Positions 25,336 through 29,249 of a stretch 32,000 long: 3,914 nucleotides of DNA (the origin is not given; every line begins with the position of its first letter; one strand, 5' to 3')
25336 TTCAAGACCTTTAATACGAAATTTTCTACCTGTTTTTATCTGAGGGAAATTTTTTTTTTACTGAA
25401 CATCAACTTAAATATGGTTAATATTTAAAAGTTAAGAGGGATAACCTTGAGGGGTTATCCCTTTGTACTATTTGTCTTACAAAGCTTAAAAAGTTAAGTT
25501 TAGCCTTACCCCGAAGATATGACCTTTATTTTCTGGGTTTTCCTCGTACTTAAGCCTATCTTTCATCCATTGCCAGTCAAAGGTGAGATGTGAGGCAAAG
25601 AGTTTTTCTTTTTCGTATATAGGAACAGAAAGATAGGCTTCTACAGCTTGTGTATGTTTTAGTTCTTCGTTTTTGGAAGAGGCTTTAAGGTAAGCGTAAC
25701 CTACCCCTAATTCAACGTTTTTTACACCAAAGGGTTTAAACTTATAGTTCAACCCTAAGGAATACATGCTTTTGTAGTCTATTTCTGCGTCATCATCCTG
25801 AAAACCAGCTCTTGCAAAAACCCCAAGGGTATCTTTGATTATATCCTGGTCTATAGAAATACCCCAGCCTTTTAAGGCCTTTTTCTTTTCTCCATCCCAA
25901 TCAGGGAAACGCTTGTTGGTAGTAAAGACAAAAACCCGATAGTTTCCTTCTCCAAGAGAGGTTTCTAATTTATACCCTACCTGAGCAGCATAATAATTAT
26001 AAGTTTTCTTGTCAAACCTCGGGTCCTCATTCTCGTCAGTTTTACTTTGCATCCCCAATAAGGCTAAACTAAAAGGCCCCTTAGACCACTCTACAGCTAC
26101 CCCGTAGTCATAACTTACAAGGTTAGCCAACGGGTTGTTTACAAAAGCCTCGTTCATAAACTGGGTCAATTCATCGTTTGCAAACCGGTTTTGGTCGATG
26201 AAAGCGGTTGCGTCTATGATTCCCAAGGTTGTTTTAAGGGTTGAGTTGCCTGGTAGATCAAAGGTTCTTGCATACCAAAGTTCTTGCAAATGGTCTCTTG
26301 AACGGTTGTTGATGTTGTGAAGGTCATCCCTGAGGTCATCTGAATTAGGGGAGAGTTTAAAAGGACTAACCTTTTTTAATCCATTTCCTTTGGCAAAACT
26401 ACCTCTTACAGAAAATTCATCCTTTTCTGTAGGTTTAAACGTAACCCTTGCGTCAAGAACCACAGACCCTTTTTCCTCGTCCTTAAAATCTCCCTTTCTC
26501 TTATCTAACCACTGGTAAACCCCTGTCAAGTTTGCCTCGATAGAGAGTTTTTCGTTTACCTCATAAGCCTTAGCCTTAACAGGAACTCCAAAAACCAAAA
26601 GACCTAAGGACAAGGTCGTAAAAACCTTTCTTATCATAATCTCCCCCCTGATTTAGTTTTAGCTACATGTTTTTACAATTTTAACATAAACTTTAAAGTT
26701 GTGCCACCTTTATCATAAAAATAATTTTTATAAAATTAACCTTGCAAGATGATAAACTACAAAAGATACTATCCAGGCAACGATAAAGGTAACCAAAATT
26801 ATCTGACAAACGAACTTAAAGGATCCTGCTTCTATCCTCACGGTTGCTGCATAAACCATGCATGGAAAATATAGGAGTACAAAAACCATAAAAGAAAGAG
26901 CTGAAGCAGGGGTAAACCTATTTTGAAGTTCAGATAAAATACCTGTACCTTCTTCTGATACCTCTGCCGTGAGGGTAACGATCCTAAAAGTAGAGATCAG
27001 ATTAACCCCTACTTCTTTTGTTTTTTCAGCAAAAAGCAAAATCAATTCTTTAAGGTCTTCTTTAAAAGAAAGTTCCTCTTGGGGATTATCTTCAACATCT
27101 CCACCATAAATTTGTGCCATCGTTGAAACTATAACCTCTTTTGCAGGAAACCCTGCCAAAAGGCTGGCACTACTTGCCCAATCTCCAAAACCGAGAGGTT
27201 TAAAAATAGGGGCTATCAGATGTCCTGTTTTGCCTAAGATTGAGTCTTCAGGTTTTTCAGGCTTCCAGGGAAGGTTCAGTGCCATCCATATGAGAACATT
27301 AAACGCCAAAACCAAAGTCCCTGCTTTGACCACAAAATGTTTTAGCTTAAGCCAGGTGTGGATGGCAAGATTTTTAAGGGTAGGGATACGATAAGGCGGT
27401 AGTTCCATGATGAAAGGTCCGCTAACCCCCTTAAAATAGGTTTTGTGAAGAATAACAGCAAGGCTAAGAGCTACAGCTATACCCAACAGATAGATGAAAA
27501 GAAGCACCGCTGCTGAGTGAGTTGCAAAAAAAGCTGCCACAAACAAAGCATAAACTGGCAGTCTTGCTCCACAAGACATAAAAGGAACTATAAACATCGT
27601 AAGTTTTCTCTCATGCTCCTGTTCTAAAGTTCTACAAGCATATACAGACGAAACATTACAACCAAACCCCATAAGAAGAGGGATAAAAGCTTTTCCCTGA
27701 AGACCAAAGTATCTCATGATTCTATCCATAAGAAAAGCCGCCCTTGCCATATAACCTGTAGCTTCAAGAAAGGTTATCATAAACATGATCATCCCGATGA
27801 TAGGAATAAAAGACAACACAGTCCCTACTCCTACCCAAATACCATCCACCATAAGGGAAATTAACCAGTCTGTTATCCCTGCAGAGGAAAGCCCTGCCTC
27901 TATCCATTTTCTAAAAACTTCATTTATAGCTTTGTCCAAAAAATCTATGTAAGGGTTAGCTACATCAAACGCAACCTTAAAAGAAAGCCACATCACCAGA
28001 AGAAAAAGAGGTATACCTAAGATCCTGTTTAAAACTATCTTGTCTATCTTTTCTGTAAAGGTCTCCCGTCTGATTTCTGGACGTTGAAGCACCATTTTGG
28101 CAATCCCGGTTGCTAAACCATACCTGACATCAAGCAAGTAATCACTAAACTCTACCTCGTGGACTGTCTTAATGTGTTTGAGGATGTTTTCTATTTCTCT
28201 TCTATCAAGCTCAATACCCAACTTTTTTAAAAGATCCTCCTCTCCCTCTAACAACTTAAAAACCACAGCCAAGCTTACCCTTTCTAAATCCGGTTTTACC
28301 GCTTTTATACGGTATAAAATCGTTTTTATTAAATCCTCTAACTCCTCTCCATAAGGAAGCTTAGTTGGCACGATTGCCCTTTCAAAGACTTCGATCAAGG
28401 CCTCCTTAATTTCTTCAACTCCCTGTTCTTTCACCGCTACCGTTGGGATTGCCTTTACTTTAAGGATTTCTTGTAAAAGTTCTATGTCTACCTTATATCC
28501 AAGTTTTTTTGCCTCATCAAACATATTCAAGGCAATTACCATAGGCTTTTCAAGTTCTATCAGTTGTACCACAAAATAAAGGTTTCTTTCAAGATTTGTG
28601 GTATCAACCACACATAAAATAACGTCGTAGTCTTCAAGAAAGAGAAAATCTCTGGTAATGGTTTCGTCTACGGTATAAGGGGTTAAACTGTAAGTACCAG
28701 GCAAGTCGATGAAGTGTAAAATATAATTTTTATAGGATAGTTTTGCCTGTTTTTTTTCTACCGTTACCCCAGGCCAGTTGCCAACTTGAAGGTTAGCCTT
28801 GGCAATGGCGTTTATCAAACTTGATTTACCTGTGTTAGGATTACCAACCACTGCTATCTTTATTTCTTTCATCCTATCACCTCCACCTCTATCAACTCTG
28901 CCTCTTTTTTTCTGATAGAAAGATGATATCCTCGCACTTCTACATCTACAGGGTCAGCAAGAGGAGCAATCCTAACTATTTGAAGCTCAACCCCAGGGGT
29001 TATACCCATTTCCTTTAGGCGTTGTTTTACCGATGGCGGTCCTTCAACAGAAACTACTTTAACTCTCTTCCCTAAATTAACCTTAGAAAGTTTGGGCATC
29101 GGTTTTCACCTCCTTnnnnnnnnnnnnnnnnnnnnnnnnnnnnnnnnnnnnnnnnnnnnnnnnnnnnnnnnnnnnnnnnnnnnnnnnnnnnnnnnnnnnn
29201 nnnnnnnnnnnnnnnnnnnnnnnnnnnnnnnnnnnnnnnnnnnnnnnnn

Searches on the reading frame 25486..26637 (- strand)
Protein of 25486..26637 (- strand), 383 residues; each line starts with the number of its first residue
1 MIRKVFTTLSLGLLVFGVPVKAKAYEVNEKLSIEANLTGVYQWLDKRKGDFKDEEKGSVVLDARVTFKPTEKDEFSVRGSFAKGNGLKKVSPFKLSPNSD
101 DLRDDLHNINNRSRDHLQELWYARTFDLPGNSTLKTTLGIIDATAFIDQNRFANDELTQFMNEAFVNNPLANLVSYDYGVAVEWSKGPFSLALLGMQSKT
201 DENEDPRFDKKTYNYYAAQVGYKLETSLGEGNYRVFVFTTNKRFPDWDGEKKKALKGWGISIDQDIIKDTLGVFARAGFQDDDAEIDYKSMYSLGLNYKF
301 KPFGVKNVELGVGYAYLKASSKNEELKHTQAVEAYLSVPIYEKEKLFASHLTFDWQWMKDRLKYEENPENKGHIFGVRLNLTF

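Call 3: search_protein_families(library=pfam, proteins=[window:25486-26637:-], max_evalue=0.1)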
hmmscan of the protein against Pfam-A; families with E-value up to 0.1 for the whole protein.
window:25486-26637:- (383 aa): 4 families
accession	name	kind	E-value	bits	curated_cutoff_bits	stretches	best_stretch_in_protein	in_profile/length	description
PF04966.18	OprB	-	1.2e-12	48.3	22.9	1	111-346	61-327/372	Carbohydrate-selective porin, OprB family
PF13505.12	OMP_b-brl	-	5.6e-06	27.1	28.7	1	275-379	29-132/175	Outer membrane protein beta-barrel domain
PF04338.18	DUF481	-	0.007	16.8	21.1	1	264-357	60-137/210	Protein of unknown function, DUF481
PF13609.12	Porin_4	-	0.063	13.5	27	0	176-319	184-307/310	Gram-negative porin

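Call 4: search_protein_families(library=ncbifam, proteins=[window:25486-26637:-], max_evalue=0.1)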
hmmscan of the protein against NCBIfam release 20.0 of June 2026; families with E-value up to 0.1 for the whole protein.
window:25486-26637:- (383 aa): 1 family
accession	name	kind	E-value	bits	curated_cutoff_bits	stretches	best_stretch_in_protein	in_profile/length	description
NF051888.1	porinAaxAChlmd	equivalog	3.4e-06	26.3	600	1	114-327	182-387/440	porin AaxA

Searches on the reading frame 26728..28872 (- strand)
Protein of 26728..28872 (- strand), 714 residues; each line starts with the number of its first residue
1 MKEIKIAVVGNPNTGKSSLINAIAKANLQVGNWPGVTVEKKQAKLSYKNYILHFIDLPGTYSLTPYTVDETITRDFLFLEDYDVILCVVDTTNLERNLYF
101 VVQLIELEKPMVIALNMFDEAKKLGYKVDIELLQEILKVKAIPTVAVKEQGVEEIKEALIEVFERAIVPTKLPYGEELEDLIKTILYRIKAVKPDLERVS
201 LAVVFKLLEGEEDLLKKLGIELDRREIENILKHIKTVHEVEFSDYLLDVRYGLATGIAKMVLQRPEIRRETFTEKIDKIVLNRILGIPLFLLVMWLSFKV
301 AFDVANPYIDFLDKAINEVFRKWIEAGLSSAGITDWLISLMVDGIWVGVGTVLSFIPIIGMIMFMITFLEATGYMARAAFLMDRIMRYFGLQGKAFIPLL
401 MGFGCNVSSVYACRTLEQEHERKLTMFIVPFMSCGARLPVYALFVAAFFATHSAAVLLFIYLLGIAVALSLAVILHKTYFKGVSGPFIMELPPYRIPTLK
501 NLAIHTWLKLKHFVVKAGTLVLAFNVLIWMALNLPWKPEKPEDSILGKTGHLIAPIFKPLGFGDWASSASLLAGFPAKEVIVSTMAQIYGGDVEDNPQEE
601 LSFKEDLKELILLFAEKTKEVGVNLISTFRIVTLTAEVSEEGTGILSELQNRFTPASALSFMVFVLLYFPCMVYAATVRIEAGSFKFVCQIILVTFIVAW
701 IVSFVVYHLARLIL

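Call 3: search_protein_families(library=pfam, proteins=[window:26728-28872:-], max_evalue=0.1)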
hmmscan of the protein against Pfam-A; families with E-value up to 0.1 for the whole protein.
window:26728-28872:- (714 aa): 14 families
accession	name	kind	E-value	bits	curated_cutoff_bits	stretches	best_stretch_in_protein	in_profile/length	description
PF02421.24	FeoB_N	-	1.1e-60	204.1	27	1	5-158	2-155/156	Ferrous iron transport protein B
PF07670.19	Gate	-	4.8e-41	139.9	29.6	2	352-447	1-103/104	Nucleoside recognition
PF01926.29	MMR_HSR1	-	2.3e-22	79.7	21.9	1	5-116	1-112/113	50S ribosome-binding GTPase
PF07664.17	FeoB_C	-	1.1e-20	73.5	26.6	1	457-509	1-54/54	Ferrous iron transport protein B C terminus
PF17910.6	FeoB_Cyto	-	6.4e-10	39.8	23.4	1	174-262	1-89/90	FeoB cytosolic helical domain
PF00009.33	GTP_EFTU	-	2.2e-07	31.1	26.5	1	35-163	54-186/188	Elongation factor Tu GTP binding domain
PF00350.29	Dynamin_N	-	8.7e-06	26.3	27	1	6-29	1-25/168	Dynamin family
PF03029.23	ATP_bind_1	-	0.0016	18.7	27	1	51-187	92-236/240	Conserved hypothetical ATP binding protein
PF09439.16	SRPRB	-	0.0037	17.1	25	1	5-99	5-90/178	Signal recognition particle receptor beta subunit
PF00025.27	Arf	-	0.0071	16.3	22.3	1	2-96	13-96/174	ADP-ribosylation factor family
PF04548.22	AIG1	-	0.0084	15.9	27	1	5-97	2-99/212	AIG1 family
PF05049.19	IIGP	-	0.017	14.7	24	1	3-88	35-121/375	Interferon-inducible GTPase (IIGP)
PF08477.19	Roc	-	0.02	15.6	27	1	5-95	1-93/119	Ras of Complex, Roc, domain of DAPkinase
PF24916.1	HEAT_GCN1_fung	-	0.043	14.2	27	1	175-208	27-62/114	Fungal GCN1-like, HEAT repeats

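Call 4: search_protein_families(library=ncbifam, proteins=[window:26728-28872:-], max_evalue=0.1)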
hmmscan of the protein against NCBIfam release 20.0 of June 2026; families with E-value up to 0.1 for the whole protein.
window:26728-28872:- (714 aa): 27 families (the best 25 are shown)
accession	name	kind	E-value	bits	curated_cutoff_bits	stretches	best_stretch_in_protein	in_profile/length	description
TIGR00437.1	feoB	equivalog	8.8e-180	599.3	315.65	1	10-678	1-591/594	ferrous iron transport protein B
NF007105.0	PRK09554.1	equivalog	4.9e-152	507.8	683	1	1-710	1-715/772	Fe(2+) transporter permease subunit FeoB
TIGR03594.1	GTPase_EngA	equivalog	3e-15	56.1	306.7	1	3-166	175-349/432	ribosome biogenesis GTPase Der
NF000908.1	PRK00089.1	equivalog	5.1e-14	52.2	237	1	5-163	5-167/291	GTPase Era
TIGR00231.1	small_GTP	domain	9.4e-14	51.5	42.5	1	1-155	1-158/164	GTP-binding protein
TIGR00436.1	era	equivalog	5.5e-12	45.6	116.25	1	4-164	1-164/270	GTPase Era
TIGR03918.1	GTP_HydF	equivalog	2.8e-11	42.9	325.55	1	4-167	8-171/392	[FeFe] hydrogenase H-cluster maturation GTPase HydF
TIGR03596.1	GTPase_YlqF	equivalog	8.9e-11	41.7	208.2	1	2-60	117-173/276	ribosome biogenesis GTPase YlqF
TIGR00450.1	mnmE_trmE_thdF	equivalog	9.3e-10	38.2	252.6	1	3-231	209-439/446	tRNA uridine-5-carboxymethylaminomethyl(34) synthesis GTPase MnmE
NF003255.0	PRK04213.1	equivalog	1.7e-09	37.3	164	1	2-192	8-195/204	GTP-binding protein EngB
TIGR02729.1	Obg_CgtA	equivalog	8.1e-09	34.9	280.25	1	6-163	160-328/329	Obg family GTPase CgtA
NF008956.1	PRK12299.1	equivalog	1.1e-08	34.5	300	1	6-164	161-326/327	GTPase ObgE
NF007171.0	PRK09602.1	subfamily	2.3e-08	33.3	387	1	3-42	2-41/397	YchF-related putative GTPase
NF002828.0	PRK03003.1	equivalog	7.5e-08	31.4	631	1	5-163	42-200/477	ribosome biogenesis GTPase Der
NF003661.0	PRK05291.1-3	equivalog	7.7e-08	32.1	380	1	4-167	217-374/448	tRNA uridine-5-carboxymethylaminomethyl(34) synthesis GTPase MnmE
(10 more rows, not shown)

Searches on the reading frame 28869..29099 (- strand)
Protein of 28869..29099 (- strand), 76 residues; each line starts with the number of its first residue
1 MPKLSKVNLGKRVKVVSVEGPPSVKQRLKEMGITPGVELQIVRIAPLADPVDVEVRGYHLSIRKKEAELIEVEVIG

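Call 3: search_protein_families(library=pfam, proteins=[window:28869-29099:-], max_evalue=0.1)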
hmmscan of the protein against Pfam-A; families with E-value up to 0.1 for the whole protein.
window:28869-29099:- (76 aa): 1 family
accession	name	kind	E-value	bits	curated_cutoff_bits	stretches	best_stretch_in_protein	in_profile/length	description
PF04023.20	FeoA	-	2e-21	76.3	23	1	3-73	2-73/74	FeoA domain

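Call 4: search_protein_families(library=ncbifam, proteins=[window:28869-29099:-], max_evalue=0.1)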
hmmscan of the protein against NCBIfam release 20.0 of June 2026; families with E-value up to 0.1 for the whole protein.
window:28869-29099:- (76 aa): 2 families
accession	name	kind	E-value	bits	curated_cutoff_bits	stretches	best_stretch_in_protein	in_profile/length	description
NF007106.0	PRK09555.1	equivalog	1.7e-15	56.5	102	1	16-74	14-72/75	ferrous iron transporter A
NF047407.1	TransRegMntRTherm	equivalog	0.0068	16.1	350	1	3-76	155-227/227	manganese-dependent transcriptional regulator MntR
